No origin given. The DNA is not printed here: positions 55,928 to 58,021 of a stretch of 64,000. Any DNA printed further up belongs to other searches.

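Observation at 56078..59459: Two-gene module: UG/Abi-type reverse transcriptase plus a large protein with an Mrr-like nuclease N-terminus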

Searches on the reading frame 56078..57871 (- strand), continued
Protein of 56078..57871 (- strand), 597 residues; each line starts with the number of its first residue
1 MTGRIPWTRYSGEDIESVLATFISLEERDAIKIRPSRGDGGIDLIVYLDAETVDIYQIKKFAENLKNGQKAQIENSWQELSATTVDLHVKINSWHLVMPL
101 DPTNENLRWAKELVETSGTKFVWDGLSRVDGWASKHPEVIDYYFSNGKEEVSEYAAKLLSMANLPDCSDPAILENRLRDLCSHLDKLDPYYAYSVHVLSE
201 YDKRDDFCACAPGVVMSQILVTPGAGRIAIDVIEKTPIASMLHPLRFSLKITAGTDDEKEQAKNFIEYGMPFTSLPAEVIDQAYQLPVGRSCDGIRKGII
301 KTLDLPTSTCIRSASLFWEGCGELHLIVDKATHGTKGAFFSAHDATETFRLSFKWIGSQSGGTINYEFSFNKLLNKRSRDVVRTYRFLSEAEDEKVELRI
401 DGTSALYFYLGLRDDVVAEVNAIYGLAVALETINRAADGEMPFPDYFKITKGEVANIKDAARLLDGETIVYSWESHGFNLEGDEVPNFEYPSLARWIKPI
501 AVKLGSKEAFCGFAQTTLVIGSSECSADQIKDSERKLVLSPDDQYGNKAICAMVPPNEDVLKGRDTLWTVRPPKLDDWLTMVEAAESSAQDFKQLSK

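Call 30: find_encoding_contigs(protein=P0121, flank=6000, max_places=3)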
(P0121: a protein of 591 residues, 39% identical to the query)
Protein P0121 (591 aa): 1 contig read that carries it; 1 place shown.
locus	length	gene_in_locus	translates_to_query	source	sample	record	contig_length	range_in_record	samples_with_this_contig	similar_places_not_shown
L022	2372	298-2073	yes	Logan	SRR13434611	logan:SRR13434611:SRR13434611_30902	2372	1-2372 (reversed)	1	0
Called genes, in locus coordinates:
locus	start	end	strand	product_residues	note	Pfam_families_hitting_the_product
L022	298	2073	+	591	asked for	-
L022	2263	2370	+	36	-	?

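Call 31: find_encoding_contigs(protein=P0122, flank=6000, max_places=3)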
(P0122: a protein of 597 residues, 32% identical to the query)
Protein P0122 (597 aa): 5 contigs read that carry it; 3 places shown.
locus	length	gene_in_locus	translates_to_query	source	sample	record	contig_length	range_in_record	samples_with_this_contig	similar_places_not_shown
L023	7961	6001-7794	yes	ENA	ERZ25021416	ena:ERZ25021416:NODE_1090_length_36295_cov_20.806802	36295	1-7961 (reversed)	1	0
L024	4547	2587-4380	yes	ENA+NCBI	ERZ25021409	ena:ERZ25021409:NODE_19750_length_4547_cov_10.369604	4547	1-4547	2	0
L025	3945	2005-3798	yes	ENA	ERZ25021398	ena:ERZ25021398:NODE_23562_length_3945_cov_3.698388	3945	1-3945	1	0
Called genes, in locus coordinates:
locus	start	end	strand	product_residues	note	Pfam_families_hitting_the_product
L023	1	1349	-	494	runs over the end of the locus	PF00512:HisKA, PF02518:HATPase_c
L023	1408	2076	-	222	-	PF00072:Response_reg, PF00486:Trans_reg_C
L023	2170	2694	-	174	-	-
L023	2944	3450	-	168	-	-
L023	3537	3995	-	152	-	PF02371:Transposase_20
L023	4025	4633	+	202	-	-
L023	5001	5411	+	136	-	-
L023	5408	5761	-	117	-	-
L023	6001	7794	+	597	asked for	-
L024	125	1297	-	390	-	PF01548:DEDD_Tnp_IS110, PF02371:Transposase_20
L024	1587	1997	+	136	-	-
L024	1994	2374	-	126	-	-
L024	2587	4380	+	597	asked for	-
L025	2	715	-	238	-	?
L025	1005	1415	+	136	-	-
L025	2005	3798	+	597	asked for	-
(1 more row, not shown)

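Call 35: find_related_loci(query=A2, collection=metagenome_contigs, flank=8000)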
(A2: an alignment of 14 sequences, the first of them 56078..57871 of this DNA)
Query A2 (597 aa) in metagenome_contigs; peptide patterns used: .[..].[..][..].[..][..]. (x = any residue, [..] = any of these).
112 stretches matched a pattern; 82 encode a relative of the query (tblastn E <= 1e-3); the best 80 are kept; 80 distinct loci.
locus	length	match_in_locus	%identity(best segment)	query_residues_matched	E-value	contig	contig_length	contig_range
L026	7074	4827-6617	88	1-597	0e+0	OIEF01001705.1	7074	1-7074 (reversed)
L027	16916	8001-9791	88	1-597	0e+0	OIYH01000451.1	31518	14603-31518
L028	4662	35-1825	88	1-597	0e+0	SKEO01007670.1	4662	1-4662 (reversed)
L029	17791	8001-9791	88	1-597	0e+0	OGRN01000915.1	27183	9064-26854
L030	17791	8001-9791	87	1-597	0e+0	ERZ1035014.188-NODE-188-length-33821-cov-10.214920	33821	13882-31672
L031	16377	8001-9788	87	1-596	0e+0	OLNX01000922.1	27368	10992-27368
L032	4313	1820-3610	85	1-597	0e+0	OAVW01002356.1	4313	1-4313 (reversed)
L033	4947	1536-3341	84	1-597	0e+0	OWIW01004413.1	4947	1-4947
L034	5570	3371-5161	84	1-597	0e+0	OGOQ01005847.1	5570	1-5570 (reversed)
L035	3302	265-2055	83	1-597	0e+0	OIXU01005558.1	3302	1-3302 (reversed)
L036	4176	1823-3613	83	1-597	0e+0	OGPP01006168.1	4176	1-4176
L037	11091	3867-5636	83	1-590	0e+0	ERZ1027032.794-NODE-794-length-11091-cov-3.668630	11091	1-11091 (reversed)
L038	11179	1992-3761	83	1-590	0e+0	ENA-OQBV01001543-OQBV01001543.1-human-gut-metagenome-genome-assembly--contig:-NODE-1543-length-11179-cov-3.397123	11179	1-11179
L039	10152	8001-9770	83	1-590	0e+0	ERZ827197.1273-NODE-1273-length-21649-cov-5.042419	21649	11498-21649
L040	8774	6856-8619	82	1-588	0e+0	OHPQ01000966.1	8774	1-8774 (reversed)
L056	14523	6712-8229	32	1-508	3e-73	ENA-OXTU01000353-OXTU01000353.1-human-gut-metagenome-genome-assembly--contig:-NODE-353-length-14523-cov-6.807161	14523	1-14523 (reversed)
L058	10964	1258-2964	29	1-583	8e-71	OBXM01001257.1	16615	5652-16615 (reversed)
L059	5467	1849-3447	30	5-549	2e-69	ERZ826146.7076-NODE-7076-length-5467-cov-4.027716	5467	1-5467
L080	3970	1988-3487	29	1-490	2e-46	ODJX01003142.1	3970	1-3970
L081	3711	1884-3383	29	1-490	2e-46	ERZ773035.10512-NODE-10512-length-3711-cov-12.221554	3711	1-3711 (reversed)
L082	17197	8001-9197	30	4-389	6e-42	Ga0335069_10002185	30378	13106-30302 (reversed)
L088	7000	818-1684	30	5-288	2e-36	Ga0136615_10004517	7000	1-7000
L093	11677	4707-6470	24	4-543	1e-31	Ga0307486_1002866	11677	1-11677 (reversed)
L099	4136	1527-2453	30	5-274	9e-29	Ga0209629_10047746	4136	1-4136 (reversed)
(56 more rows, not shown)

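Call 42: search_protein_families(library=pfam, proteins=[L056:2665-4197:+, L056:4202-6706:+, L058:3350-5086:+, L058:5118-7151:+, L082:10001-11995:+, L082:11992-13857:+, L093:1772-4513:+, L088:3526-6813:+, L099:3-1520:+, L080:642-1736:+], max_evalue=0.001)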
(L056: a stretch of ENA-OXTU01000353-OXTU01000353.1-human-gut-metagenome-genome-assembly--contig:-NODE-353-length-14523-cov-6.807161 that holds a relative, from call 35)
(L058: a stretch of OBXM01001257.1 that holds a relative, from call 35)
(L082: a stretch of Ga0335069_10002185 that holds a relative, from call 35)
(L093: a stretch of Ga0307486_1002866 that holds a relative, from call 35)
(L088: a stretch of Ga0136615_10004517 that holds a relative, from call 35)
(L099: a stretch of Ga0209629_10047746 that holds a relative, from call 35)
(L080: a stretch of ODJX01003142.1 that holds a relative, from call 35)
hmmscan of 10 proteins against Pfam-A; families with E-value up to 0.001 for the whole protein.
L056:2665-4197:+ (510 aa): 1 family
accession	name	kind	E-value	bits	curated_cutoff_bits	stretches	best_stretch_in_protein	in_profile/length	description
PF07669.17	Eco57I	-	1.7e-35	123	25.3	1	93-266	1-171/171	Eco57I restriction-modification methylase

L056:4202-6706:+ (834 aa): 2 families
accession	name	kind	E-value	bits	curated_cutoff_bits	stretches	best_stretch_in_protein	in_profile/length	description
PF04851.21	ResIII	-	3.1e-06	27.6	22.5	1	118-274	2-149/164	Type III restriction enzyme, res subunit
PF10544.15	T5orf172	-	0.00012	23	20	1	16-104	2-100/101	T5orf172 domain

L058:3350-5086:+ (578 aa): 2 families
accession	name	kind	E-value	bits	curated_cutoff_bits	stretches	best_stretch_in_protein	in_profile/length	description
PF03235.19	GmrSD_N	-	7.6e-38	131.1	33.2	1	11-238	1-198/199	GmrSD restriction endonuclease, N-terminal domain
PF07510.16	GmrSD_C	-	5.8e-08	33.2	23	1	434-565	8-136/138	GmrSD restriction endonucleases, C-terminal domain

L058:5118-7151:+ (677 aa): 1 family
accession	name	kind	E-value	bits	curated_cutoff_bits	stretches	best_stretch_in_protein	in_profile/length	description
PF01555.25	N6_N4_Mtase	-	9.8e-44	150.4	26.7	1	116-463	1-216/221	DNA methylase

L082:10001-11995:+ (664 aa): 7 families
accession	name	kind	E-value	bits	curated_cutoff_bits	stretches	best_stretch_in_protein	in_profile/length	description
PF13175.12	AAA_15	-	3.8e-20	73.3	32.1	2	275-352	293-374/374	AAA ATPase domain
PF13304.12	AAA_21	-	8.7e-18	65.8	27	1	36-351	2-302/304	AAA domain, putative AbiEii toxin, Type IV TA system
PF20469.4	OLD-like_TOPRIM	-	1.1e-12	48.7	23.2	1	400-466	1-67/67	Overcoming lysogenization defect protein-like, TOPRIM domain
PF02463.25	SMC_N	-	2e-09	37.7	40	1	14-59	3-50/220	RecF/RecN/SMC N terminal domain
PF11398.14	DUF2813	-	3.2e-08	33.8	21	1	12-59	2-48/372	Protein of unknown function (DUF2813)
PF13476.12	AAA_23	-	8.3e-08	33.5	27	1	15-65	1-51/201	AAA domain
PF13555.12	AAA_29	-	3.6e-06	27.1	27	1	14-60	2-49/61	P-loop containing region of AAA domain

L082:11992-13857:+ (621 aa): 6 families
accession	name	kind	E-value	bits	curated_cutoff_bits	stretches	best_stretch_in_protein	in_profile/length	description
PF00580.27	UvrD-helicase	-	7.1e-44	151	23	1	15-271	1-268/271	UvrD/REP helicase N-terminal domain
PF13361.12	UvrD_C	-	2.8e-21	76.7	25.6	1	490-590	256-346/350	UvrD-like helicase C-terminal domain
PF13245.12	AAA_19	-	3.4e-19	69.8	25.1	1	22-258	7-133/134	AAA domain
PF13538.12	UvrD_C_2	-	2.2e-07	31.1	27.4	0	570-590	32-52/52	UvrD-like helicase C-terminal domain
PF13604.12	AAA_30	-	2.9e-06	27.6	27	0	184-254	62-128/191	AAA domain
PF01443.25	Viral_helicase1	-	9.8e-05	22.7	21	0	557-590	207-227/228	Viral superfamily 1 RNA helicase core domain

L093:1772-4513:+ (913 aa): 3 families
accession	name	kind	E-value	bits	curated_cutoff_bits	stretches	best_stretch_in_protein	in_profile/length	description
PF20703.3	nSTAND1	-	3.9e-10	40.4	27.1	1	262-463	13-204/379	Novel STAND NTPase 1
PF04471.18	Mrr_cat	-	1.3e-08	35.4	21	1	27-127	5-99/115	Restriction endonuclease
PF13191.12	AAA_16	-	0.00031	21.7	32.6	1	265-383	2-142/167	AAA ATPase domain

L088:3526-6813:+ (1095 aa): 6 families
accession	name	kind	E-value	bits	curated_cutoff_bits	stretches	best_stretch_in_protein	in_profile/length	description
PF13424.12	TPR_12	-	2.4e-10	40.9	30.1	0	955-1020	10-75/77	Tetratricopeptide repeat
PF13191.12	AAA_16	-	6e-07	30.5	32.6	1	318-398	2-88/167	AAA ATPase domain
PF13374.12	TPR_10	-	7e-07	29.5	27.5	0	1034-1072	4-42/42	Tetratricopeptide repeat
PF17874.7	TPR_MalT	-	0.00011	22.1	45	0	949-1063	81-192/336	MalT-like TPR region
PF06745.19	ATPase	-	0.00037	20.4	26.6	1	339-400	18-81/231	KaiC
PF01637.24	ATPase_2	-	0.00072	19.9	33.2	0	318-374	1-55/225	ATPase domain predominantly from Archaea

L099:3-1520:+ (505 aa): 1 family
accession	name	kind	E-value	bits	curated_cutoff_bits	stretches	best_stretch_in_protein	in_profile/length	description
PF18135.7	Type_ISP_C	-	1.4e-95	320.7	25.9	1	89-474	1-342/342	Type ISP C-terminal specificity domain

L080:642-1736:+ (364 aa): 2 families
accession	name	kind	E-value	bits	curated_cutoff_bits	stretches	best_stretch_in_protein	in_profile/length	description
PF00145.23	DNA_methylase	-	2e-58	198.8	22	1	6-360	1-322/324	C-5 cytosine-specific DNA methylase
PF09445.16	Methyltransf_15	-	0.0003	20.9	22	1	7-87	3-87/165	RNA cap guanine-N2 methyltransferase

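Call 43: search_protein_families(library=padloc, proteins=[L056:2665-4197:+, L056:4202-6706:+, L058:3350-5086:+, L058:5118-7151:+, L082:10001-11995:+, L082:11992-13857:+, L093:1772-4513:+, L088:3526-6813:+, L099:3-1520:+, L080:642-1736:+], max_evalue=0.00001)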
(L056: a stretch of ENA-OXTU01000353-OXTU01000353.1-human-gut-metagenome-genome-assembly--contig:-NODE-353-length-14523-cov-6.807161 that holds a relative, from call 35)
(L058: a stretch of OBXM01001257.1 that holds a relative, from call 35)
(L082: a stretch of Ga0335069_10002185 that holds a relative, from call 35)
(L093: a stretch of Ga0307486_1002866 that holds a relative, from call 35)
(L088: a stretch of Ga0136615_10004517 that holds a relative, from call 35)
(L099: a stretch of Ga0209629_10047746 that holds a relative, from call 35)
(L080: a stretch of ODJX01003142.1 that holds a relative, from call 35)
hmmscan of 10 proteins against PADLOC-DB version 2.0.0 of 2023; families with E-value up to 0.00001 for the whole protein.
L056:2665-4197:+ (510 aa): 3 families
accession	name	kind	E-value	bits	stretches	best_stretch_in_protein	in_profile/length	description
PDLC03375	MTase_II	-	4.3e-65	218.3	1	184-503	9-346/348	Type II methyltransferase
PDLC03626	REase_MTase_IIG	-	1.6e-50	169.8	1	184-503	1010-1357/1359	Type IIG restriction enzyme-methyltransferase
PDLC03338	MTase_II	-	3.1e-06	24.2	0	29-115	133-216/604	Type II methyltransferase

L056:4202-6706:+ (834 aa): 1 family
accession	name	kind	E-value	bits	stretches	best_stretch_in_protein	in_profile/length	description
PDLC03626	REase_MTase_IIG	-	5e-35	118.5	1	148-762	179-802/1359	Type IIG restriction enzyme-methyltransferase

L058:3350-5086:+ (578 aa): 34 families (the best 25 are shown)
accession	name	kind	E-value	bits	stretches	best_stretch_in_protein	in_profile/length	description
PDLC04157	HEC-06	-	3.6e-40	136.1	1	1-258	1-251/558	-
PDLC02693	Orf5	-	2.1e-38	130.7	1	17-460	4-421/543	Orf5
PDLC04155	HEC-06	-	5.1e-36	122.3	1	3-260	4-257/562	-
PDLC04154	HEC-06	-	1.8e-35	120.7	1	3-524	6-528/569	-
PDLC02695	Orf5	-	1.5e-33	114.1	1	7-256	6-272/601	Orf5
PDLC02686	Orf5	-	3.4e-30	103.1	1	19-260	18-259/566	Orf5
PDLC02687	Orf5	-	6.7e-28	95.7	1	7-524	4-522/543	Orf5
PDLC02692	Orf5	-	1.3e-26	91.5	1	18-241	4-216/558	Orf5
PDLC02700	Orf5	-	3.7e-26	90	1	19-257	9-240/555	Orf5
PDLC02691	Orf5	-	1.2e-23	81.5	1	5-258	4-270/579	Orf5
PDLC02701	Orf5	-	8.4e-23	78.7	1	21-259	19-271/596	Orf5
PDLC02690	Orf5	-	1.4e-20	71.7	1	15-259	4-233/531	Orf5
PDLC02786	SspE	-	3.7e-20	69.8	1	9-165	11-178/766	SspE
PDLC02699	Orf5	-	1.1e-19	68.6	1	22-106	1-73/530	Orf5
PDLC02792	SspE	-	1.9e-18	64.2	1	8-120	10-133/771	SspE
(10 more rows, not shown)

L058:5118-7151:+ (677 aa): 46 families (the best 25 are shown)
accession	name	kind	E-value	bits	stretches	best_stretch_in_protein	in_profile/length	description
PDLC03636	MTase_III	-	2.9e-165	549.3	1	15-662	2-540/575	Type III methyltransferase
PDLC03644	MTase_III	-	2.4e-82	275.4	2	83-292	34-261/542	Type III methyltransferase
PDLC03634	MTase_III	-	2.3e-60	203.2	3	140-299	170-332/621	Type III methyltransferase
PDLC03635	MTase_III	-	4.5e-56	188.9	2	71-230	202-359/708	Type III methyltransferase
PDLC03637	MTase_III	-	2.3e-47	159.8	2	86-297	120-338/513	Type III methyltransferase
PDLC03638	MTase_III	-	4.8e-47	158.8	1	107-486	394-691/816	Type III methyltransferase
PDLC03641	MTase_III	-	8.4e-47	158.1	3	138-294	179-332/657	Type III methyltransferase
PDLC03354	MTase_II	-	4.5e-41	139.2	2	87-289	55-271/425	Type II methyltransferase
PDLC03640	MTase_III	-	4.5e-38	129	2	87-220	43-199/654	Type III methyltransferase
PDLC03300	MTase_II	-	1.1e-34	117.9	2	132-221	77-163/302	Type II methyltransferase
PDLC03339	MTase_II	-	7.1e-30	102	2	107-227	14-143/399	Type II methyltransferase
PDLC03642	MTase_III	-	1.7e-27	94.3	2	96-252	88-249/528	Type III methyltransferase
PDLC03633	MTase_III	-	2.3e-24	84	2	406-459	289-342/616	Type III methyltransferase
PDLC03643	MTase_III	-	9.8e-23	79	2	147-347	1-196/465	Type III methyltransferase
PDLC03371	MTase_II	-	1.3e-22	78.6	1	409-460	191-242/260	Type II methyltransferase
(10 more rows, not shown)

L082:10001-11995:+ (664 aa): 93 families (the best 25 are shown)
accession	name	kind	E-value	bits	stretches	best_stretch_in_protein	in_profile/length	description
PDLC00070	GajA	-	3.3e-179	595.3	1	12-645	2-594/596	AAA ATPase domain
PDLC00092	GajA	-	7e-78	260.6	1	12-473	2-477/604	AAA ATPase domain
PDLC00071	GajA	-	2.5e-70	235.9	1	12-627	2-566/588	AAA ATPase domain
PDLC00096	GajA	-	1.2e-66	223.8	1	13-646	3-616/630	AAA ATPase domain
PDLC00072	GajA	-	3.1e-66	222.2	2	164-604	195-624/709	AAA ATPase domain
PDLC00064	GajA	-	1.3e-59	200.4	1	180-603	1-438/464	AAA ATPase domain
PDLC00091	GajA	-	1.6e-56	190.4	1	12-604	2-602/627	AAA ATPase domain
PDLC00073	GajA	-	2.5e-54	183.2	1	12-605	2-571/589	AAA ATPase domain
PDLC00069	GajA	-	1.8e-53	180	1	13-477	3-514/687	AAA ATPase domain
PDLC00066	GajA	-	1.6e-48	163.7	2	283-553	252-518/567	AAA ATPase domain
PDLC00099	GajA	-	8.4e-48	161.8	2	173-645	152-620/626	AAA ATPase domain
PDLC00083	GajA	-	2.8e-46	156.1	2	177-603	154-613/639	AAA ATPase domain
PDLC00077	GajA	-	6.6e-46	155.1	1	13-476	3-508/616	AAA ATPase domain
PDLC00080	GajA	-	1.7e-45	153.9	1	12-555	2-535/622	AAA ATPase domain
PDLC00101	GajA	-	3.8e-43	146.2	1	177-472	147-442/632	AAA ATPase domain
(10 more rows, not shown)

L082:11992-13857:+ (621 aa): 50 families (the best 25 are shown)
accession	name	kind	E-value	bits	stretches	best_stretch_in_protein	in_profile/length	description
PDLC00117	GajB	-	6.3e-159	528.3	1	6-620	5-602/604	UrvD helicase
PDLC00127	GajB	-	5.2e-65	218.1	2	11-355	5-347/594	UrvD helicase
PDLC00130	GajB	-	6.8e-56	187.7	2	14-298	3-290/589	UrvD helicase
PDLC00108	GajB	-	3.1e-54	182.6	2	172-374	16-220/445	UrvD helicase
PDLC00123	GajB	-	4.7e-54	181.9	3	182-338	144-296/540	UrvD helicase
PDLC00114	GajB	-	1.5e-50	170.4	2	10-297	3-298/635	UrvD helicase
PDLC03802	RTasHel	-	4.9e-49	165.8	2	13-352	4-321/675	DRT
PDLC00132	GajB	-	1.1e-47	161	3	168-296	168-297/625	UrvD helicase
PDLC00129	GajB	-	1.4e-39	134.2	2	190-297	200-308/594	UrvD helicase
PDLC00122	GajB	-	6.6e-39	132.2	2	197-296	145-245/502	UrvD helicase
PDLC00103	GajB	-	1.6e-38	131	1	15-589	17-574/612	UrvD helicase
PDLC00119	GajB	-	3.8e-36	123.2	2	31-109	20-96/565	UrvD helicase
PDLC00133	GajB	-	2.9e-33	113.4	1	12-358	8-351/382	UrvD helicase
PDLC00112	GajB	-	3.1e-32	110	1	13-295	5-292/581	UrvD helicase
PDLC00136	GajB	-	1.5e-30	104.7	2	202-321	194-312/570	UrvD helicase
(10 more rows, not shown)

L093:1772-4513:+ (913 aa): 0 families

L088:3526-6813:+ (1095 aa): 1 family
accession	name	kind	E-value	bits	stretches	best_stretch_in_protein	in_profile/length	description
PDLC03848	LmuA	-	2.5e-14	52.4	1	50-290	8-241/373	-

L099:3-1520:+ (505 aa): 5 families
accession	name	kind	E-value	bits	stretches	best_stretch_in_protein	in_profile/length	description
PDLC03597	REase_MTase_IIG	-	7.1e-161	535.6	1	1-500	1143-1643/1646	Type IIG restriction enzyme-methyltransferase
PDLC03051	REase_MTase_I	-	4e-93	310.6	1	1-497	1130-1589/1591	Type I restriction enzyme-methyltransferase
PDLC03621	REase_MTase_IIG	-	2.6e-36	123.1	1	1-493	565-1013/1024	Type IIG restriction enzyme-methyltransferase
PDLC03610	REase_MTase_IIG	-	4.8e-12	42.8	1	12-362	643-962/1096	Type IIG restriction enzyme-methyltransferase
PDLC03631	REase_MTase_IIG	-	9.2e-10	35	1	287-366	840-919/1086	Type IIG restriction enzyme-methyltransferase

L080:642-1736:+ (364 aa): 60 families (the best 25 are shown)
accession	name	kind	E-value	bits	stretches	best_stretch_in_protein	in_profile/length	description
PDLC00033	DruM2|DruM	-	9e-93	309.5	1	4-362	20-362/368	DNA cytosine methylase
PDLC03378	MTase_II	-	3.2e-82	274.6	1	6-362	3-328/344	Type II methyltransferase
PDLC03234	MTase_II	-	1.4e-72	243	1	6-362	5-364/375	Type II methyltransferase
PDLC03326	MTase_II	-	2.9e-67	225.6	1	7-362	6-374/412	Type II methyltransferase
PDLC00026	DruM2|DruM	-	2.5e-58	196.2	1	6-362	5-316/336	DNA cytosine methylase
PDLC03272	MTase_II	-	9.6e-57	190.9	1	3-363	72-389/407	Type II methyltransferase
PDLC03237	MTase_II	-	1.6e-56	189.8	2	9-178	797-975/1036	Type II methyltransferase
PDLC02656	DrmMII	-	8.6e-54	181.1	3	6-121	5-136/491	DrmMII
PDLC03307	MTase_II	-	1.1e-47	161.1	3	7-126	2-117/382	Type II methyltransferase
PDLC00027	DruM2|DruM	-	1.4e-47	160.8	2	4-212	10-215/361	DNA cytosine methylase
PDLC02650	DrmMII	-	6e-46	155.2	2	5-121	8-134/435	DrmMII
PDLC02649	DrmMII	-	2.6e-45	153.2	2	59-360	104-414/422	DrmMII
PDLC03225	MTase_II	-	1e-43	148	2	7-129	9-144/615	Type II methyltransferase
PDLC02648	DrmMII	-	4e-43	145.9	2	6-176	22-230/468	DrmMII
PDLC00031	DruM2|DruM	-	7e-43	145.1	1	4-212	10-215/361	DNA cytosine methylase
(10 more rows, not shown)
